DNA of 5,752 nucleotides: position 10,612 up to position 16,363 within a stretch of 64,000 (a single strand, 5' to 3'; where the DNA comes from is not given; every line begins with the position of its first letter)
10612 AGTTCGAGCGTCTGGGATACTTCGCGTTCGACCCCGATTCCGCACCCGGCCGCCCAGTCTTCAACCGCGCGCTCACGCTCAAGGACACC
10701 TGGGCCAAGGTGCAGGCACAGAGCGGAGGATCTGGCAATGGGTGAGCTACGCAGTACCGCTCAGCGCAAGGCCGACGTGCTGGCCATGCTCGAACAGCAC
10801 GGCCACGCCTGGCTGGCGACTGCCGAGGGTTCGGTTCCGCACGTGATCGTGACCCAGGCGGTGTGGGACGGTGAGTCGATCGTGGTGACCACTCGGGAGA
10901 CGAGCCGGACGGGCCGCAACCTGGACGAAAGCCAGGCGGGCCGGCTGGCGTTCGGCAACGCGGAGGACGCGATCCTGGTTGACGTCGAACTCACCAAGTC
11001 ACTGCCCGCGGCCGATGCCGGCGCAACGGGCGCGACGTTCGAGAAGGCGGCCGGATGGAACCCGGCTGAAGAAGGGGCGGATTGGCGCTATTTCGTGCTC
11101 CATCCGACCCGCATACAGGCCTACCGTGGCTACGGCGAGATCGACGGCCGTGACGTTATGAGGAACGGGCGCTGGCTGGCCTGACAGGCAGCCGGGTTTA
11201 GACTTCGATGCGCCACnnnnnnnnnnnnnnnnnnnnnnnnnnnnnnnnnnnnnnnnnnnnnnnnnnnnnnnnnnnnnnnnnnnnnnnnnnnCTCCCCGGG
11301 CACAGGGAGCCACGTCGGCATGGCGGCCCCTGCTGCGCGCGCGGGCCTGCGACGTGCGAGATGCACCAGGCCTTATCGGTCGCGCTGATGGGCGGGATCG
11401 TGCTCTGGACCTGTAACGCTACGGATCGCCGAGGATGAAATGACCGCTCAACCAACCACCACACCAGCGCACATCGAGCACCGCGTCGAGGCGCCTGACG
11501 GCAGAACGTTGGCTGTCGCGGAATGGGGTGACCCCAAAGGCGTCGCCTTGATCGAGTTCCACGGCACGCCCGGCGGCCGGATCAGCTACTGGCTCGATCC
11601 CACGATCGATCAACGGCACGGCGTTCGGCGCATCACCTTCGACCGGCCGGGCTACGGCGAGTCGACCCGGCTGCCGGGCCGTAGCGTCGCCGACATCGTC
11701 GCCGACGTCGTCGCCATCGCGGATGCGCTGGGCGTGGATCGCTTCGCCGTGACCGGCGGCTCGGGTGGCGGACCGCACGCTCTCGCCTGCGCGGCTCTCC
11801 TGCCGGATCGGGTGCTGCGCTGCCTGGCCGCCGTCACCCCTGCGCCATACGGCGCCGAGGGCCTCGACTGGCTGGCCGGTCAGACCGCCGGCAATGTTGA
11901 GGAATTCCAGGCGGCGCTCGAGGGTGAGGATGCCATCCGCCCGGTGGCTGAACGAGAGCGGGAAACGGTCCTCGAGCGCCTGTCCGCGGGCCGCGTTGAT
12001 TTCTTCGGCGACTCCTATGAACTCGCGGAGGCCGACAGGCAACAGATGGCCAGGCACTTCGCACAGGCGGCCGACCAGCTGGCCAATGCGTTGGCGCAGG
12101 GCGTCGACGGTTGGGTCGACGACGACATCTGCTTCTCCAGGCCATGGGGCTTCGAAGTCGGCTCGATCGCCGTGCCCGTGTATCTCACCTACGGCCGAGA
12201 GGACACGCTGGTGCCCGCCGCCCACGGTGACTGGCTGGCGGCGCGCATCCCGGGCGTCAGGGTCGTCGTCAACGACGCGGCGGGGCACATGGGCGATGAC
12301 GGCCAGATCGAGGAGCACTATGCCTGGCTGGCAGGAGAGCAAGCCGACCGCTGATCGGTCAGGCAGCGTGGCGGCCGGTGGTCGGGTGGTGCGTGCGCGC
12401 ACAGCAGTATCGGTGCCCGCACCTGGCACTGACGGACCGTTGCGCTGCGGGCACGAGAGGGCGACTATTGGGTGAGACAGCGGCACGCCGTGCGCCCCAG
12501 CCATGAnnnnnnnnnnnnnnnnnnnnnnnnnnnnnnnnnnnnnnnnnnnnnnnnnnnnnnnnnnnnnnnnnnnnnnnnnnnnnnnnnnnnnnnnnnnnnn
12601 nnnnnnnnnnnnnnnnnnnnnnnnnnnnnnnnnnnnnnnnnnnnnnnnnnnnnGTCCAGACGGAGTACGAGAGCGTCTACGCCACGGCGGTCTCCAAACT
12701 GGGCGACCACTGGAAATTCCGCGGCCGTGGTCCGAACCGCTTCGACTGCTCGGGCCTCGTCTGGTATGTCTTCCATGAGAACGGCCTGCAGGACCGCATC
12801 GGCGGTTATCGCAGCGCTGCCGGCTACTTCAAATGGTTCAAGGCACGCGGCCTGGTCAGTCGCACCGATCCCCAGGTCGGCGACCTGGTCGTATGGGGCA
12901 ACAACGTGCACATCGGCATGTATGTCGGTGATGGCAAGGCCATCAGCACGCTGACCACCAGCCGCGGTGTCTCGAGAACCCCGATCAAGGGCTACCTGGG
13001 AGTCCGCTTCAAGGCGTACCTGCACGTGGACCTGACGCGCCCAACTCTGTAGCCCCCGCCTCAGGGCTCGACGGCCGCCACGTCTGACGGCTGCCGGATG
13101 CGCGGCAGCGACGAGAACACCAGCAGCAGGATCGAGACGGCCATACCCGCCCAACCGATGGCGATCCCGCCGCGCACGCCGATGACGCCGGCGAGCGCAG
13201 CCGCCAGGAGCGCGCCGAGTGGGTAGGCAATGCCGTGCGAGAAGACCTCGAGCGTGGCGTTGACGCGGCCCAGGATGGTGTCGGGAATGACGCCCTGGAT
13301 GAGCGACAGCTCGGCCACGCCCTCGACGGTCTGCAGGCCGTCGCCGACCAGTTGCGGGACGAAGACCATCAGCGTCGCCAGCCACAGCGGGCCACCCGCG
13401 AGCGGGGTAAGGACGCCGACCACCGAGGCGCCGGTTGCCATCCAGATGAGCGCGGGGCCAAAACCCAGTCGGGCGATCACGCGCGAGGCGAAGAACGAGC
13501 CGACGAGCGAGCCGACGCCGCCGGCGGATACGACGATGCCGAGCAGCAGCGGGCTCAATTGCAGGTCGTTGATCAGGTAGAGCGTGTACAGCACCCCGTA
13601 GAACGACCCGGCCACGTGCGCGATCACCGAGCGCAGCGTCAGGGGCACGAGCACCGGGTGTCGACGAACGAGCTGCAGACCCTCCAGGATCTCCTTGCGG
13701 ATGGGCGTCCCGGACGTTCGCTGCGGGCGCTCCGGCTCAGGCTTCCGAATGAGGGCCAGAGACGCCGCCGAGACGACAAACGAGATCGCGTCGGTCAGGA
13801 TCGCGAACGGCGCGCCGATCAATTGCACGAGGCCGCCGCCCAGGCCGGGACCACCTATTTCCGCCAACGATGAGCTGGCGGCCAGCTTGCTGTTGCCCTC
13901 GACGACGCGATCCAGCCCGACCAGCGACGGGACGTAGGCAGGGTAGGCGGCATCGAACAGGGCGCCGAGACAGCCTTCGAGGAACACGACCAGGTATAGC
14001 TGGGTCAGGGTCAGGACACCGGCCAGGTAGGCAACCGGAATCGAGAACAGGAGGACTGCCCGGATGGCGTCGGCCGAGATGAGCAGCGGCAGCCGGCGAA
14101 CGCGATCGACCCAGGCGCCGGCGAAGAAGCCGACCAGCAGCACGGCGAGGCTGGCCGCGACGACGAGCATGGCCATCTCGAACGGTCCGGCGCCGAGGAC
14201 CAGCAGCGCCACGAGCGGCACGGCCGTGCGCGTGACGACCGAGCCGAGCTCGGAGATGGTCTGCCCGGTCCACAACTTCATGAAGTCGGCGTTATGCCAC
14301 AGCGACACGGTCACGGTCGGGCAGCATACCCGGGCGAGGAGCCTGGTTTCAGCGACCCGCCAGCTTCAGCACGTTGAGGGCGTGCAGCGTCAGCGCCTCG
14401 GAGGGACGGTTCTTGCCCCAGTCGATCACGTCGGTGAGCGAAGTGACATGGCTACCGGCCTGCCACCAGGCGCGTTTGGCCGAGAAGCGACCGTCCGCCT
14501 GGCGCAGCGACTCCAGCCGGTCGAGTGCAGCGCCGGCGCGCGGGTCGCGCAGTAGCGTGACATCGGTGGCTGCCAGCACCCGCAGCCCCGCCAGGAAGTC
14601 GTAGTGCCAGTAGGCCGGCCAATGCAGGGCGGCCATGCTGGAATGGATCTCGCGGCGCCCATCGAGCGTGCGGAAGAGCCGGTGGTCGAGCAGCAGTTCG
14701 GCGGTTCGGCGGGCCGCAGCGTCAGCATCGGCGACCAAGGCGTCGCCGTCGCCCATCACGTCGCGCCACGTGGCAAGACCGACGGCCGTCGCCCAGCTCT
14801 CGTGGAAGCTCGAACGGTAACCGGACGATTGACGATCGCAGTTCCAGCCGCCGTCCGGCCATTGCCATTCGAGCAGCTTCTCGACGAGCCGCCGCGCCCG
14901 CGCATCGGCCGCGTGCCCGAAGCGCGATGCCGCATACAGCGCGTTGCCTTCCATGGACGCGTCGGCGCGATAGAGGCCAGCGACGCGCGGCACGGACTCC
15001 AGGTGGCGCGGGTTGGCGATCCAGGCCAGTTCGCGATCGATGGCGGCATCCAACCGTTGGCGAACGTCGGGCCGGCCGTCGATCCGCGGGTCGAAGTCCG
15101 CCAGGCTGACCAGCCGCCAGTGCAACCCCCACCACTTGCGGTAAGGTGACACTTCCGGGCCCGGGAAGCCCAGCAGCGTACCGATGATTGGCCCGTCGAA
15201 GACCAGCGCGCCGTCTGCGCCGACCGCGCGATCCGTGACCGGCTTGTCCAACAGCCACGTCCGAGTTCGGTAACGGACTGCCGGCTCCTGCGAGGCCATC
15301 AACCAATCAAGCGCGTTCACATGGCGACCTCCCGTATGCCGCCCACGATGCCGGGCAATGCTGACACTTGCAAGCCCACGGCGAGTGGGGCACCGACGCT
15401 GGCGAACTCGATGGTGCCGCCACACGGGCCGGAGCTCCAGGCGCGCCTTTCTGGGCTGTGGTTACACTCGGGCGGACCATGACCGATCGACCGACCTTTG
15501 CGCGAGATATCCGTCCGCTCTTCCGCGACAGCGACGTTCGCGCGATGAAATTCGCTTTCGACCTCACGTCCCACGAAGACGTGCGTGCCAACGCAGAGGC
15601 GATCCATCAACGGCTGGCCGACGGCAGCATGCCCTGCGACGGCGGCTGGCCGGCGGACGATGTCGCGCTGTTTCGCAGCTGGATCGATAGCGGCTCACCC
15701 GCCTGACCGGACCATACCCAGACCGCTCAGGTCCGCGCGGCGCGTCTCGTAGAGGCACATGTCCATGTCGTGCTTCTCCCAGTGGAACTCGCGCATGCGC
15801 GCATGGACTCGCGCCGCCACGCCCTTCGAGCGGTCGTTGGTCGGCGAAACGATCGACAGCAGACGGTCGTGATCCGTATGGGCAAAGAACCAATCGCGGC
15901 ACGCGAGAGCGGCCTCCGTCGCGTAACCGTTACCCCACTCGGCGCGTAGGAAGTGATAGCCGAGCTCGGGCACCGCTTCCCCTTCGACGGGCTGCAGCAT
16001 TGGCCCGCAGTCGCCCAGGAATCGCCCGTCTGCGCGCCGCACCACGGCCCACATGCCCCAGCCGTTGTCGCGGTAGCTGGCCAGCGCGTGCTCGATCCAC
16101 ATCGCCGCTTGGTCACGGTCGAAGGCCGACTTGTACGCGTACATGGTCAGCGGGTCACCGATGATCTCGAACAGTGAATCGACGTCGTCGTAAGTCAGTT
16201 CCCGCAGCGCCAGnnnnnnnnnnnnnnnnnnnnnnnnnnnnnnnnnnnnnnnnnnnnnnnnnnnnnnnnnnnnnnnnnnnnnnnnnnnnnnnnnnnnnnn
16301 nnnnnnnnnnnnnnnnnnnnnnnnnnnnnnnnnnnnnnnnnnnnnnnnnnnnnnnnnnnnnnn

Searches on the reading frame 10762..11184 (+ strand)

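Call 66: search_protein_families(library=pfam, proteins=[window:10762-11184:+], max_evalue=0.0001)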
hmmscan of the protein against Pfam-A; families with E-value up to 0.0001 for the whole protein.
window:10762-11184:+ (140 aa): 1 family
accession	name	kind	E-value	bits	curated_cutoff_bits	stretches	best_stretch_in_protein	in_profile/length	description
PF01243.27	PNPOx_N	-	1.4e-05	25.9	28.1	1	6-74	5-66/120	Pyridoxamine 5'-phosphate oxidase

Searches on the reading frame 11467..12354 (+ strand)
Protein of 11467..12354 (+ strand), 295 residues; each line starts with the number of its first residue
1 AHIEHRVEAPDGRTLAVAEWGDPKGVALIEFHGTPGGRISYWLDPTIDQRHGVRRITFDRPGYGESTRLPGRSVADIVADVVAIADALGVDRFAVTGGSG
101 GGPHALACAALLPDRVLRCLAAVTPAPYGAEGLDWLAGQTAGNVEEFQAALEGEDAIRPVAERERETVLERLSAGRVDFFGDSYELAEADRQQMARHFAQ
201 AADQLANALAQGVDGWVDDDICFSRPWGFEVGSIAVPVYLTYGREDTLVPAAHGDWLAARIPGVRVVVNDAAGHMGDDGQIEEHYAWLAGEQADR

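Call 66: search_protein_families(library=pfam, proteins=[window:11467-12354:+], max_evalue=0.0001)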
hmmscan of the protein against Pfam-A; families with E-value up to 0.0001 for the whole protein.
window:11467-12354:+ (295 aa): 3 families
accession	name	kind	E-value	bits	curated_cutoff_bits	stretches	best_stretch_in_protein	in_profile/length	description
PF00561.26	Abhydrolase_1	-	2.2e-21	77.1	25.8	1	28-275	3-239/245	alpha/beta hydrolase fold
PF12697.13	Abhydrolase_6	-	1.8e-10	42.3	26.3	1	32-275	5-205/217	Alpha/beta hydrolase family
PF12146.15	Hydrolase_4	-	7e-05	22.7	27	0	50-128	29-112/239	Serine aminopeptidase, S33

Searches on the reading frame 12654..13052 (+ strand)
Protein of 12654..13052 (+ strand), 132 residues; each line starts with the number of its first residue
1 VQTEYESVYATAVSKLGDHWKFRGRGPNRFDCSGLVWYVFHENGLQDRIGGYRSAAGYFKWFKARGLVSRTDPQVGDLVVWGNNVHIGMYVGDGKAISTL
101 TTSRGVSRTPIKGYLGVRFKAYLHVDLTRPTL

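Call 66: search_protein_families(library=pfam, proteins=[window:12654-13052:+], max_evalue=0.0001)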
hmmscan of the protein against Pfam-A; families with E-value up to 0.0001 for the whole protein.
window:12654-13052:+ (132 aa): 3 families
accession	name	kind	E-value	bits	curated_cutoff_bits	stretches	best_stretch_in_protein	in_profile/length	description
PF00877.26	NLPC_P60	-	7e-14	52.1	23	1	18-112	2-92/105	NlpC/P60 family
PF05382.19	Amidase_5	-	2.1e-05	24.9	21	1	25-92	24-99/142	Bacteriophage peptidoglycan hydrolase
PF05257.22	CHAP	-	8.4e-05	23.4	26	0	29-90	9-66/81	CHAP domain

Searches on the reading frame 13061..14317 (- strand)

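Call 66: search_protein_families(library=pfam, proteins=[window:13061-14317:-], max_evalue=0.0001)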
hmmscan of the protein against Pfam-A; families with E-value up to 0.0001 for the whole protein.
window:13061-14317:- (418 aa): 2 families
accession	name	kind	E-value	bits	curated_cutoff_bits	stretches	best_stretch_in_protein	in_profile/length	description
PF07690.21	MFS_1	-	6.8e-26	91.4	33.4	1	15-354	1-333/347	Major Facilitator Superfamily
PF05977.19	MFS_3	-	1.6e-20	73.5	27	1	9-409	9-400/524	Transmembrane secretion effector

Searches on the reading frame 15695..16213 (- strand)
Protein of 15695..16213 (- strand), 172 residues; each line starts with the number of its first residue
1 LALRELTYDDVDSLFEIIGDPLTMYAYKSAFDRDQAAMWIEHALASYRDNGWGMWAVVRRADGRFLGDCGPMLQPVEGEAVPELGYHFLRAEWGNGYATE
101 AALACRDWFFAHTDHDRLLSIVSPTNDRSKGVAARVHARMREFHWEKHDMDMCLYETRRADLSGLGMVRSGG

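Call 67: search_protein_families(library=pfam, proteins=[window:15695-16213:-], max_evalue=0.0001)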
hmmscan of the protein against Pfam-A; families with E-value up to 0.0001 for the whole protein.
window:15695-16213:- (172 aa): 1 family
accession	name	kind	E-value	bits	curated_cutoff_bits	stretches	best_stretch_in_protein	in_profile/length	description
PF13302.13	Acetyltransf_3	-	3.9e-29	102.5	25.4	1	1-138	2-137/138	Acetyltransferase (GNAT) domain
